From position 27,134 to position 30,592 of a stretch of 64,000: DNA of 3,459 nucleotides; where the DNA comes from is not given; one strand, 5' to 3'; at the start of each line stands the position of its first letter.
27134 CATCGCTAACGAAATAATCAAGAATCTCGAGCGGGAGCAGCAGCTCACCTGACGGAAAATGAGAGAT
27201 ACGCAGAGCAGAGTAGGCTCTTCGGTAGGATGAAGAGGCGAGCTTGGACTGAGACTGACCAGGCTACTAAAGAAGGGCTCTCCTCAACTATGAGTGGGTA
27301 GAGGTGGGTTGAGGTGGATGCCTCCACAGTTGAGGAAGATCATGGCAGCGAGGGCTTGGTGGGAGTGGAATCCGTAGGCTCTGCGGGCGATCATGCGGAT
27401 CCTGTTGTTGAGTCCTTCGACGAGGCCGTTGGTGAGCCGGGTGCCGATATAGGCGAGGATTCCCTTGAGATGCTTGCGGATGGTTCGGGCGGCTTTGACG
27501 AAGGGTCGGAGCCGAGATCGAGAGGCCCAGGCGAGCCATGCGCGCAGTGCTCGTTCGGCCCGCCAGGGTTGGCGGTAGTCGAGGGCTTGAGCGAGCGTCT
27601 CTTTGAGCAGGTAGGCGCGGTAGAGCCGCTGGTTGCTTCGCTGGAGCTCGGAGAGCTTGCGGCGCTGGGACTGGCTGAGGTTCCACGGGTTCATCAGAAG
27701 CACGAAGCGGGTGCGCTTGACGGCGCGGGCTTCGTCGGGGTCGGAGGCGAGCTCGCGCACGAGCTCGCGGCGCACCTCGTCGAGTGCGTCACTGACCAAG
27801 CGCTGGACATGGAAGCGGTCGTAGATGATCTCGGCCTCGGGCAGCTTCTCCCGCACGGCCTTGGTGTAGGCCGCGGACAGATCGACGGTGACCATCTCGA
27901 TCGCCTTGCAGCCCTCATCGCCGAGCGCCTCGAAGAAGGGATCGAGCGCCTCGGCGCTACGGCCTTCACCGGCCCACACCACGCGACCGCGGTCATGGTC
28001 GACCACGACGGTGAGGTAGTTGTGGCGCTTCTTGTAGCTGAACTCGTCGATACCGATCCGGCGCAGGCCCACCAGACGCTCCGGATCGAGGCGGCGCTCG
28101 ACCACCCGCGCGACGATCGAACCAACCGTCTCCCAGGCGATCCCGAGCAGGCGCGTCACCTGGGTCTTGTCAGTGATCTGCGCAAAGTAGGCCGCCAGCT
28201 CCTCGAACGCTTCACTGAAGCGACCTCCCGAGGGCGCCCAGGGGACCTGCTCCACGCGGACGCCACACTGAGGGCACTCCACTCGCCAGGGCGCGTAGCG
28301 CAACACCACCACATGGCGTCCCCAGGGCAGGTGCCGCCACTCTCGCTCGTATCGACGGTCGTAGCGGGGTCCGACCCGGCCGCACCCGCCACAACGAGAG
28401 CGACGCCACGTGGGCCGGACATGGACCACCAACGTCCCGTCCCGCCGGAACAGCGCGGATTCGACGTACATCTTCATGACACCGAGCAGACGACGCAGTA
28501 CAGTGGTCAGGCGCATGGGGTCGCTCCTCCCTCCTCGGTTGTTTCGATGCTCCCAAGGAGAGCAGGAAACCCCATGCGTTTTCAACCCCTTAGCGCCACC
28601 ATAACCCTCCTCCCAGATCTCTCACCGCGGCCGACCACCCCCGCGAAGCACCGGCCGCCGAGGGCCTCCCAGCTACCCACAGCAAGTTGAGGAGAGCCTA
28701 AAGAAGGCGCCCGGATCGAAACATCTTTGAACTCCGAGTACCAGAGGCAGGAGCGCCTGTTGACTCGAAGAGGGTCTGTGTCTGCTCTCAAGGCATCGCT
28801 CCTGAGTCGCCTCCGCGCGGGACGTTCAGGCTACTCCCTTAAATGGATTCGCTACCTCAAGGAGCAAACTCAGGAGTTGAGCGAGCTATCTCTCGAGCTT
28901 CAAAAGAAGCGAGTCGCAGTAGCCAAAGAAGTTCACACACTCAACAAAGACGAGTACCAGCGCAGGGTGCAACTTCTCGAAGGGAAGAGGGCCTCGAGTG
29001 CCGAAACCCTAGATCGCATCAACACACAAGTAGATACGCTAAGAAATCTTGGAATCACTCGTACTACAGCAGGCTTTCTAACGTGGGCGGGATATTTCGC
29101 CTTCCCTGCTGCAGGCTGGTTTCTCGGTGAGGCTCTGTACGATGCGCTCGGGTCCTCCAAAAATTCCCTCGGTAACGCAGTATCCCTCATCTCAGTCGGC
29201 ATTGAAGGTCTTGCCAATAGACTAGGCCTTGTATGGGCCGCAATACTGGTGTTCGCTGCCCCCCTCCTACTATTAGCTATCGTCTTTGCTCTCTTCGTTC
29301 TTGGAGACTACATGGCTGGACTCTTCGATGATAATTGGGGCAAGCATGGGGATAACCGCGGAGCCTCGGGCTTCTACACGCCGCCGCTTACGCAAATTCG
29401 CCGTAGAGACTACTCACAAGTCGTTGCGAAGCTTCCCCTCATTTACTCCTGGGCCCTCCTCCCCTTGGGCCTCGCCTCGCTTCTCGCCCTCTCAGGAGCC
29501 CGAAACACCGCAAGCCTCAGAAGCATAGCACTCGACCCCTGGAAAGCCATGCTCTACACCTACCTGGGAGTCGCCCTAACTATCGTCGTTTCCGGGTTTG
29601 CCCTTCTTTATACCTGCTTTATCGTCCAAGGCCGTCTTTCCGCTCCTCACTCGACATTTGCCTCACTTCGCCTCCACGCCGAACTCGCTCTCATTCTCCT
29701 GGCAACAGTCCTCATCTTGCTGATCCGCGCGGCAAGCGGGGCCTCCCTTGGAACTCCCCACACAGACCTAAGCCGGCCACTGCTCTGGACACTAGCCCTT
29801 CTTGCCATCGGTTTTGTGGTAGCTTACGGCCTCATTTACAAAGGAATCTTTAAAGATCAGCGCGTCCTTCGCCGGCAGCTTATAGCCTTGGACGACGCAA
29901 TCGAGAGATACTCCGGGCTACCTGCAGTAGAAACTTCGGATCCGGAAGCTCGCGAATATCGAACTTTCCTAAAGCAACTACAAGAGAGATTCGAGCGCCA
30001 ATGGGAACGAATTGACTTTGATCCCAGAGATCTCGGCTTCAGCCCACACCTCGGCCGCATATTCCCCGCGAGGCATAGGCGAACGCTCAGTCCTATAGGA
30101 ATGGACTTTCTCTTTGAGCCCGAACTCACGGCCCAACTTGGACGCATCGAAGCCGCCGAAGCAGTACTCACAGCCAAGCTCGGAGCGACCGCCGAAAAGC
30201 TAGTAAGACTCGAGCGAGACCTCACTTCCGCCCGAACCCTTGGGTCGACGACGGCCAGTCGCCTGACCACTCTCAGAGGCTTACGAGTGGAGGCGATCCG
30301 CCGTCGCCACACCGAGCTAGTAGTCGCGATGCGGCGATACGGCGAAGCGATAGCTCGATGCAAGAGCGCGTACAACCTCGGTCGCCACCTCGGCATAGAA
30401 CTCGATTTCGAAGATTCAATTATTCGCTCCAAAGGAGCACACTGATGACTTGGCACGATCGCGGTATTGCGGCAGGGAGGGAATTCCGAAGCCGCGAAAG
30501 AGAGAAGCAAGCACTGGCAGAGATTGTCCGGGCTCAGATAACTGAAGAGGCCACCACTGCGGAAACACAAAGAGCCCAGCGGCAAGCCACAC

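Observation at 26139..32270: Low-GC horizontally acquired block carrying an ISL3 element and a coupled two-gene operon of large coiled-coil membrane proteins (one with a vWA-like C-terminal domain)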

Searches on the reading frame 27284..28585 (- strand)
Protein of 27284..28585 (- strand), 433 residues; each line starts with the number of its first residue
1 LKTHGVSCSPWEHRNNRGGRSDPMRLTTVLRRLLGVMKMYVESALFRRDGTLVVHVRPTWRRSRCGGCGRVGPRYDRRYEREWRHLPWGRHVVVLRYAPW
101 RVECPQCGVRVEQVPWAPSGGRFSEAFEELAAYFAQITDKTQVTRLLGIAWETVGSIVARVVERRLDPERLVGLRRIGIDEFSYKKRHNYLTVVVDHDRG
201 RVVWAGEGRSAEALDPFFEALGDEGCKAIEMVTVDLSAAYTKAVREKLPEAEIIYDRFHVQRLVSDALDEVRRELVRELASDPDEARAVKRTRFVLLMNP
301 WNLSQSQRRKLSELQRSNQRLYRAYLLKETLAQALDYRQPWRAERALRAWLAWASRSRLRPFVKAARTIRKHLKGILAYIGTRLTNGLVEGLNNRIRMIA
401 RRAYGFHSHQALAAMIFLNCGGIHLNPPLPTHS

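Call 3: search_protein_families(library=pfam, proteins=[window:27284-28585:-], max_evalue=1)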
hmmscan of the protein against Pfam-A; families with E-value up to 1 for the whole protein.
window:27284-28585:- (433 aa): 4 families
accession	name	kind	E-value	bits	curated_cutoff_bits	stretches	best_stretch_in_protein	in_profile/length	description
PF01610.23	DDE_Tnp_ISL3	-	4.7e-79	266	23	1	177-416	1-240/240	Transposase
PF13542.12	HTH_Tnp_ISL3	-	7.7e-10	38.5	27.4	1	112-162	1-51/51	Helix-turn-helix domain of transposase family ISL3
PF14690.11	Zn_ribbon_ISL3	-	9.2e-06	26.4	25.5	1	62-107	2-47/47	zinc-finger of transposase IS204/IS1001/IS1096/IS1165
PF00872.24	Transposase_mut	-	0.0017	17.8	21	1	203-276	200-273/379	Transposase, Mutator family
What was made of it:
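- Checked: The transposase ORF is 27284-28585 (-), 433 aa, with complete DDE_Tnp_ISL3 (E 5e-79), HTH_Tnp_ISL3 and Zn_ribbon_ISL3 domains (call 3).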

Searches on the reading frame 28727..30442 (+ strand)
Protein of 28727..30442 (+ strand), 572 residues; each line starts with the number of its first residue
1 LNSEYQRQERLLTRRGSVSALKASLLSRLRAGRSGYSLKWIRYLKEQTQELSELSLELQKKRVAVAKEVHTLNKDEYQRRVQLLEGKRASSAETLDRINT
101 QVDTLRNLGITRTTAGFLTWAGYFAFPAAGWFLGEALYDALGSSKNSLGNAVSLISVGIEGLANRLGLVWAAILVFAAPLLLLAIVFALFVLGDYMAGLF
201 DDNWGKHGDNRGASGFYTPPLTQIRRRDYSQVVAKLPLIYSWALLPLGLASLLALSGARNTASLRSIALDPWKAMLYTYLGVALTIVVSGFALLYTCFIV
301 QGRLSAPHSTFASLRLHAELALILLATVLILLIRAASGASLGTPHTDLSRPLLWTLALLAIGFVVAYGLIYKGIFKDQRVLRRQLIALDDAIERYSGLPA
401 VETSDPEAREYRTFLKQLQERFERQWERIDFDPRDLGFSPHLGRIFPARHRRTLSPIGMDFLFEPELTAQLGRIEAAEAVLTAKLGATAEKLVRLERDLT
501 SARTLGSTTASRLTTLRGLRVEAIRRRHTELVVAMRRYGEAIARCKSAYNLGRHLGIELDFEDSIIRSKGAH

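Call 3: search_protein_families(library=pfam, proteins=[window:28727-30442:+], max_evalue=1)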
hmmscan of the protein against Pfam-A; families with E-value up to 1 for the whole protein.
window:28727-30442:+ (572 aa): 1 family
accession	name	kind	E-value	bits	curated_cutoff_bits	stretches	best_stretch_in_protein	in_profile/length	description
PF00956.23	NAP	-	0.26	10.9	28.6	1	41-96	3-58/266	Nucleosome assembly protein (NAP)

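Call 4: search_protein_families(library=padloc, proteins=[window:28727-30442:+], max_evalue=1)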
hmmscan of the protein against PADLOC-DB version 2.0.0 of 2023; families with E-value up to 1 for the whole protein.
window:28727-30442:+ (572 aa): 1 family
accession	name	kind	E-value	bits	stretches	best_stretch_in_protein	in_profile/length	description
PDLC03863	LmuB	-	0.87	6.2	0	412-519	208-284/610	-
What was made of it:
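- Closest known: Zorya. Different: PADLOC reported no ZorA or ZorB hit for these proteins (call 4), and Pfam no MotA/ExbB hit (call 3).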

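Call 5: search_protein_families(library=ncbifam, proteins=[window:28727-30442:+], max_evalue=1)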
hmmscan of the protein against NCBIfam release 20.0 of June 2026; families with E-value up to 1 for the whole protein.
window:28727-30442:+ (572 aa): 1 family
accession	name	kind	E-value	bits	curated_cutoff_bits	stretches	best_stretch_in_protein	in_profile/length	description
TIGR00344.1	alaS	equivalog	0.044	12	457.05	1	39-110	695-766/847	alanine--tRNA ligase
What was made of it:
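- Neither ORF matches any annotated family (calls 3-5).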

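Call 9: find_homologous_proteins(query=window:28727-30442:+, max_evalue=0.001)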
Query window:28727-30442:+ (572 aa): 2 proteins with E <= 0.001 among 8000 candidates.
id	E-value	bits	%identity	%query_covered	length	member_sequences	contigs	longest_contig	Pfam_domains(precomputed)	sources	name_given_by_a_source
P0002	0.0e+0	1217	100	98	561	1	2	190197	-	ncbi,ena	-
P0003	5.7e-12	63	25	64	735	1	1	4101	-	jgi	jgi:hypothetical protein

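Call 10: find_encoding_contigs(protein=P0003, flank=10000)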
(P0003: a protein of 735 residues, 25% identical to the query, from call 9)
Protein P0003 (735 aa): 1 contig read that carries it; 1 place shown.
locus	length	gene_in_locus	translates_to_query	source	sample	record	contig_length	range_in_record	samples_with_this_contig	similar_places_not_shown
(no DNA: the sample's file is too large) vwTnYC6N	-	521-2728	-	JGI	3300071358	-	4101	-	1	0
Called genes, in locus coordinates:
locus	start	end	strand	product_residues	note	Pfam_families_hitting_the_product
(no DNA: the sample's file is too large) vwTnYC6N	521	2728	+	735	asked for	-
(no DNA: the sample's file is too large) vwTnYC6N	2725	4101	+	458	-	?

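Call 11: find_encoding_contigs(protein=P0002, flank=10000)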
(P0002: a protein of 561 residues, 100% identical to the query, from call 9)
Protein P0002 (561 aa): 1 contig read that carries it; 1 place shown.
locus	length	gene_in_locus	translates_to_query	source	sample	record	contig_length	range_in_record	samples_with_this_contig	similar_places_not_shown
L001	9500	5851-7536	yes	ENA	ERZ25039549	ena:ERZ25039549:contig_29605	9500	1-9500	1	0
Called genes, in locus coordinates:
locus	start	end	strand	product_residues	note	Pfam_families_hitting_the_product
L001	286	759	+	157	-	PF01850:PIN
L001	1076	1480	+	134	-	PF13470:PIN_3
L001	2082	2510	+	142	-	-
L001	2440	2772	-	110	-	-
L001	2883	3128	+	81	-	-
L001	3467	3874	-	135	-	-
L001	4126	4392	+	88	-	-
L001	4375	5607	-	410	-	PF14690:Zn_ribbon_ISL3 (weak), PF13542:HTH_Tnp_ISL3, PF01610:DDE_Tnp_ISL3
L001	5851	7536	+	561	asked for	-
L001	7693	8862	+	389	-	-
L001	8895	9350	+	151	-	-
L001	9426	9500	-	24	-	?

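Call 17: find_related_loci(query=A1, collection=metagenome_contigs, flank=10000)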
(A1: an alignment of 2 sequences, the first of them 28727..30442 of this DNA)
Query A1 (572 aa) in metagenome_contigs; peptide patterns used: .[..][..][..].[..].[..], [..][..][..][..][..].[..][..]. (x = any residue, [..] = any of these).
341 stretches matched a pattern, but none encodes a relative of the query by tblastn (E <= 1e-3).
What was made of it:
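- Tried and rejected: The first metagenome scan, with the two-sequence ORF1 alignment, chose poor patterns and found nothing (call 17).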

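Call 18: find_homologous_proteins(query=A1, max_evalue=0.01)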
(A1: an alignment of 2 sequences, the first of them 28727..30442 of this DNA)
Query A1 (2 sequences) (572 aa, profile of the alignment): 2 proteins with E <= 0.01 among 8000 candidates.
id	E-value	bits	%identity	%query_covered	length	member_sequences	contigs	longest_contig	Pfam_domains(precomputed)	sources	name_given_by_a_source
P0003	0.0e+0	1443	25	64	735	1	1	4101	-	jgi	jgi:hypothetical protein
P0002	1.5e-289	981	100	98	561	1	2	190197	-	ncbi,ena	-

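Call 23: search_dna_similar(query=window:28727-30442:+, collection=plasmids, mode=protein, max_evalue=0.01)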
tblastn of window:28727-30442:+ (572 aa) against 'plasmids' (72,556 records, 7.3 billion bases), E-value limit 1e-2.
No match.

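Call 54: search_solved_structures(query=A5, max_evalue=10)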
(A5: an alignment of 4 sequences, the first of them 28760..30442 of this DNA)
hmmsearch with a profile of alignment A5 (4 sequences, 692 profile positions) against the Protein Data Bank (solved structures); distinct sequences matched with E-value up to 10: 12.
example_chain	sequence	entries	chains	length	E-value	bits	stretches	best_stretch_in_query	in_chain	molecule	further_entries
9tlt_A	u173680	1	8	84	0.074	14.2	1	134-210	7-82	Sc-apCC-2-KLHL20-4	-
2kcw_A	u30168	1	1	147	0.57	11.3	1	523-593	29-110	Uncharacterized acetyltransferase yjaB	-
23ew_C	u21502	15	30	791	0.88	10.6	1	49-97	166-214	ATR-interacting protein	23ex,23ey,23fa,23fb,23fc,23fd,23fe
13de_C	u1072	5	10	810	0.91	10.6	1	49-97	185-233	ATR-interacting protein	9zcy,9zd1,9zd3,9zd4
3cvf_A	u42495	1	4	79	1.1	10.3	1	64-113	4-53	Homer protein homolog 3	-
6clz_B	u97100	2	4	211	1.2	10.2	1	43-153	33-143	Apolipoprotein A-I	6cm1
2oqq_A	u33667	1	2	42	1.4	10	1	179-212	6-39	Transcription factor HY5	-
6otn_A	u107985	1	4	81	2.6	9.1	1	64-123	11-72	Tropomyosin alpha-3 chain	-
1l8d_A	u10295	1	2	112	3.7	8.6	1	45-129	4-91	DNA double-strand break repair rad50 ATPase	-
6zff_A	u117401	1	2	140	7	7.7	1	39-135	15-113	DNA double-strand break repair Rad50 ATPase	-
2jee_A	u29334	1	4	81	7.6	7.6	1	161-206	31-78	CELL DIVISION PROTEIN ZAPB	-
6pfp_A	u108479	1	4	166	8.8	7.3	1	110-179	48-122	Myosin-7 fused to GP7 and EB1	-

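Call 99: search_protein_families(library=pfam, alignment_id=A6, max_evalue=0.01)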
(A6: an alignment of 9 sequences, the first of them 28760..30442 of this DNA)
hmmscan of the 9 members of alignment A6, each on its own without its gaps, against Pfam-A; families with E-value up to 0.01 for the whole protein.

A. member 1, window:28760-30442:+ (561 aa): 0 families

B. families by the number of members that match (of 9 scanned): 7 families
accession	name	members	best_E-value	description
PF10408.14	Ufd2P_core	1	2.3e-05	Ubiquitin elongating factor core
PF10368.14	YkyA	1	0.00037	Putative cell-wall binding lipoprotein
PF04277.18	OAD_gamma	1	0.0044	Oxaloacetate decarboxylase, gamma chain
PF03961.19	FapA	1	0.0062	Flagellar Assembly Protein A beta solenoid domain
PF23735.1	KIF9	1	0.0088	Kinesin-like protein KIF9 domain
PF20438.3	SpoIVA_middle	1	0.0091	Stage IV sporulation protein A, middle domain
PF10234.14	Cluap1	1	0.01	Clusterin-associated protein-1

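Call 100: search_protein_families(library=phrogs, proteins=[window:28760-30442:+], max_evalue=0.01)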
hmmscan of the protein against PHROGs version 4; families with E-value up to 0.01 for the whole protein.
window:28760-30442:+ (561 aa): 0 families
